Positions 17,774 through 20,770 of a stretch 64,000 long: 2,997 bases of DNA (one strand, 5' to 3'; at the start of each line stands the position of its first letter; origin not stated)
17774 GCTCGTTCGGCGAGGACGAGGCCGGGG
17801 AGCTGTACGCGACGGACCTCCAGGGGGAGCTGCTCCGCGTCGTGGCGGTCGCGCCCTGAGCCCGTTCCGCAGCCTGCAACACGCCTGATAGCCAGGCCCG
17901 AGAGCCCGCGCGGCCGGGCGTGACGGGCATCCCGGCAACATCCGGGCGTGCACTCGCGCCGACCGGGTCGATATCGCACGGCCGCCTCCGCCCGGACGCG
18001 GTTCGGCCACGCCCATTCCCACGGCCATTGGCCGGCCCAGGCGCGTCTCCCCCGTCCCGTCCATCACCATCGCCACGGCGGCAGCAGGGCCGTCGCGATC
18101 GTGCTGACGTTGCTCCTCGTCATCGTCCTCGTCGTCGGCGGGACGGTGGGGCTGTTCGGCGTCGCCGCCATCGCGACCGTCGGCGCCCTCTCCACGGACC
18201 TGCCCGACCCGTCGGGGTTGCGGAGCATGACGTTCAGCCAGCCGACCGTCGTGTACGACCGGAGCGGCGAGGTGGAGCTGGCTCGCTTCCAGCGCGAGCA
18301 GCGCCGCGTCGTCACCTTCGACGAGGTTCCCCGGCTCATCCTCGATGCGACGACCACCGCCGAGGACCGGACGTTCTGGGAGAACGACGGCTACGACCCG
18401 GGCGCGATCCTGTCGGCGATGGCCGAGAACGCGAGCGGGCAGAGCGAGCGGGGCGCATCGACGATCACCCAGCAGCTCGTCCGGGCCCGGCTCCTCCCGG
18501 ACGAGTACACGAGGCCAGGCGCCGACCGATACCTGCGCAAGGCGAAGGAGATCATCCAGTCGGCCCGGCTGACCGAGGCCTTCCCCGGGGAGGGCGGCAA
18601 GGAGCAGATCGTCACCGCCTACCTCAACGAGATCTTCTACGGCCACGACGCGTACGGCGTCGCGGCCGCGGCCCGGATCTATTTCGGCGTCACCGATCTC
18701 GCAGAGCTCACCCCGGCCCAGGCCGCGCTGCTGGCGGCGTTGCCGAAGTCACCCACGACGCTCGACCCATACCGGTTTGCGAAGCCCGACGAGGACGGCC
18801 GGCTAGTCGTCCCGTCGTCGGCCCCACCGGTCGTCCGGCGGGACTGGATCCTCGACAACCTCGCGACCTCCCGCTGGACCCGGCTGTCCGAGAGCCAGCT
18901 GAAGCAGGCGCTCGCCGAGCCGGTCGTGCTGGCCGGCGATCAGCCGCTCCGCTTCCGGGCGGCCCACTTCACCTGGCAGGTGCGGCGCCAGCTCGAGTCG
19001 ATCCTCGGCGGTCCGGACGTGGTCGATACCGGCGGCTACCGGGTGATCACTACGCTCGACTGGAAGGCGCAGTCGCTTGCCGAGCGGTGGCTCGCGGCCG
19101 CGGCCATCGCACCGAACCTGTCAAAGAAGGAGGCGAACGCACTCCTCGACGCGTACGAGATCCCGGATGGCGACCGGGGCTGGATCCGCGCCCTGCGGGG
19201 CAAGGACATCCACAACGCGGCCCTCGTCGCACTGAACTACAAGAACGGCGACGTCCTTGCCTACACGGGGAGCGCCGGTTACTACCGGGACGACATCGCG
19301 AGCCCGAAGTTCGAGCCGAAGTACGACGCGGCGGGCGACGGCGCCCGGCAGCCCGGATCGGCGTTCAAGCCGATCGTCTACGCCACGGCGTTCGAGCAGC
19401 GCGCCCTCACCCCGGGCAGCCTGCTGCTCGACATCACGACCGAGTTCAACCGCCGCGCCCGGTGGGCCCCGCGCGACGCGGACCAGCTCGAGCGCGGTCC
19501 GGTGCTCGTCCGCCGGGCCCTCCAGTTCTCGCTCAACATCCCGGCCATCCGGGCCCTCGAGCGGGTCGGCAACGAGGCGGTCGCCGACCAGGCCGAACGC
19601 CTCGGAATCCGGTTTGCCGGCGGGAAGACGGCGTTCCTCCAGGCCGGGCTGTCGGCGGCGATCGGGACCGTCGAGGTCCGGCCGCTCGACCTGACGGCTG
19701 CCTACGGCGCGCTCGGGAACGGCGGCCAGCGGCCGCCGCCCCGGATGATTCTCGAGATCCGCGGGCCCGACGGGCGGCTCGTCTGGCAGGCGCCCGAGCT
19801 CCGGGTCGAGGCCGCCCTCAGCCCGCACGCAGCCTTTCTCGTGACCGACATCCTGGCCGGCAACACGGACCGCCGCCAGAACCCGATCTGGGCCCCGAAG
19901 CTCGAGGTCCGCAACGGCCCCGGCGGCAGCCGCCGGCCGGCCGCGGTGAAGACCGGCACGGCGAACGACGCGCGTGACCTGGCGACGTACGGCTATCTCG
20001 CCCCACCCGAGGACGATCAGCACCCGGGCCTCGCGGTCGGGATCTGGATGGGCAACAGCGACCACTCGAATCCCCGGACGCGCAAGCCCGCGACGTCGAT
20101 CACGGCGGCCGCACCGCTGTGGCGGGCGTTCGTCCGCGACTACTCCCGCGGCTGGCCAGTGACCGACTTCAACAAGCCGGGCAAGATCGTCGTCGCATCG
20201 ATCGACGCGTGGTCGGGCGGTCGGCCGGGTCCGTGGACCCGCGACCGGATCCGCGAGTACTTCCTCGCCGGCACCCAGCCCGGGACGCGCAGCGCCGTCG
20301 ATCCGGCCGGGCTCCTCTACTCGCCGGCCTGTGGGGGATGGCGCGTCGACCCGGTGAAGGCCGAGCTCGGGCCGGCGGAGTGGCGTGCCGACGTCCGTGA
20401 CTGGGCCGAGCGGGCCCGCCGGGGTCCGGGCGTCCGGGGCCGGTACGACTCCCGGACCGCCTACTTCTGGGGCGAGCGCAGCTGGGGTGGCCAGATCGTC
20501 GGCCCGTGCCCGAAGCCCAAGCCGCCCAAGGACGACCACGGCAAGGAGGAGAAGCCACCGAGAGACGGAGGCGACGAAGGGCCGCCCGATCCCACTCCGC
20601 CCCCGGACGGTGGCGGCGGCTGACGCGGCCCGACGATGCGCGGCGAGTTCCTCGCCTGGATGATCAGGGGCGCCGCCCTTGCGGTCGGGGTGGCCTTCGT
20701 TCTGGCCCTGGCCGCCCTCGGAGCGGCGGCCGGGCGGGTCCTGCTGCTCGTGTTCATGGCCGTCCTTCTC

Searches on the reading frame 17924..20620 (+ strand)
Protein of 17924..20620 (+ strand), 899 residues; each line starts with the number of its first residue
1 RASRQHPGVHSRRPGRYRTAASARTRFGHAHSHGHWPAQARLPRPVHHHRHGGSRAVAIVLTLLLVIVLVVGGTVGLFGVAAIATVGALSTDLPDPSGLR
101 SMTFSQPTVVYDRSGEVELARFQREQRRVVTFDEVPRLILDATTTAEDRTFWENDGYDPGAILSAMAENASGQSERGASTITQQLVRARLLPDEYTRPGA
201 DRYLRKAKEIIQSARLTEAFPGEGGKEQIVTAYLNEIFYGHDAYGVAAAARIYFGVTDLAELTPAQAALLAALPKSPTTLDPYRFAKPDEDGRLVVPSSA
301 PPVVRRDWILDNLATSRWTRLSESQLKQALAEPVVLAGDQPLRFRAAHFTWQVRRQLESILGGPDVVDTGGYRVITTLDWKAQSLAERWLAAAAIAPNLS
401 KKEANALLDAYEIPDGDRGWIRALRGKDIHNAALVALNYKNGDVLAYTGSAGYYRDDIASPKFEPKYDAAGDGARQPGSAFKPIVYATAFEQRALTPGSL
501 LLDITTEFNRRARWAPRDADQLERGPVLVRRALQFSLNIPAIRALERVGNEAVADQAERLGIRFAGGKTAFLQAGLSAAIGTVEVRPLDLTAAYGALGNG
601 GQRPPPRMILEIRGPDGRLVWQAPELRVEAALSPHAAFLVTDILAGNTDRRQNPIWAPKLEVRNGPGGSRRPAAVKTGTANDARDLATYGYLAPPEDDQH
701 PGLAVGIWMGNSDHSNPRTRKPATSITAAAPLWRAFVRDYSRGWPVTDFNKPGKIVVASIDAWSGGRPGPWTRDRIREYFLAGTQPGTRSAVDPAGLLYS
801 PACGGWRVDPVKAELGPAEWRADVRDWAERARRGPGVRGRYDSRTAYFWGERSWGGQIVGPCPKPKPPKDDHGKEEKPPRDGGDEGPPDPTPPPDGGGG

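Call 113: search_protein_families(library=pfam, alignment_id=A6, max_evalue=1e-8)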
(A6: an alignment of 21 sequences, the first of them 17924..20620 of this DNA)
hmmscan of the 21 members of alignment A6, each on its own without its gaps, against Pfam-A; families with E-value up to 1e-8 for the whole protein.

A. member 1, window:17924-20620:+ (899 aa): 2 families
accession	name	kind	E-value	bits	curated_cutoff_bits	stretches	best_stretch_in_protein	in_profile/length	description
PF00912.28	Transgly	-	7.8e-43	146.4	27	1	119-287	5-164/178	Transglycosylase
PF00905.27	Transpeptidase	-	1.6e-19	70.6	22.1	1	433-684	2-246/299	Penicillin binding protein transpeptidase domain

B. families by the number of members that match (of 21 scanned): 32 families (the first 25 are shown)
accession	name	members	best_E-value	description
PF02518.31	HATPase_c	2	9.3e-25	Histidine kinase-, DNA gyrase B-, and HSP90-like ATPase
PF00512.31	HisKA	2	1.7e-13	His Kinase A (phospho-acceptor) domain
PF13185.12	GAF_2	2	4.5e-12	GAF domain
PF17831.6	PDH_E1_M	1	2.6e-90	Pyruvate dehydrogenase E1 component middle domain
PF01594.21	AI-2E_transport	1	1.7e-53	AI-2E family transporter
PF00296.26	Bac_luciferase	1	1.4e-51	Luciferase-like monooxygenase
PF01544.23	CorA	1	1.9e-49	CorA-like Mg2+ transporter protein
PF00912.28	Transgly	1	7.8e-43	Transglycosylase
PF00005.33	ABC_tran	1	1.7e-36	ABC transporter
PF01028.25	Topoisom_I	1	5.5e-34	Eukaryotic DNA topoisomerase I, catalytic core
PF00857.26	Isochorismatase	1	7.9e-33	Isochorismatase domain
PF02739.22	5_3_exonuc_N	1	4.1e-32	5'-3' exonuclease, N-terminal resolvase-like domain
PF08448.16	PAS_4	1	3.6e-31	PAS fold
PF00072.30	Response_reg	1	4.4e-31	Response regulator receiver domain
PF00989.32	PAS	1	5.9e-31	PAS fold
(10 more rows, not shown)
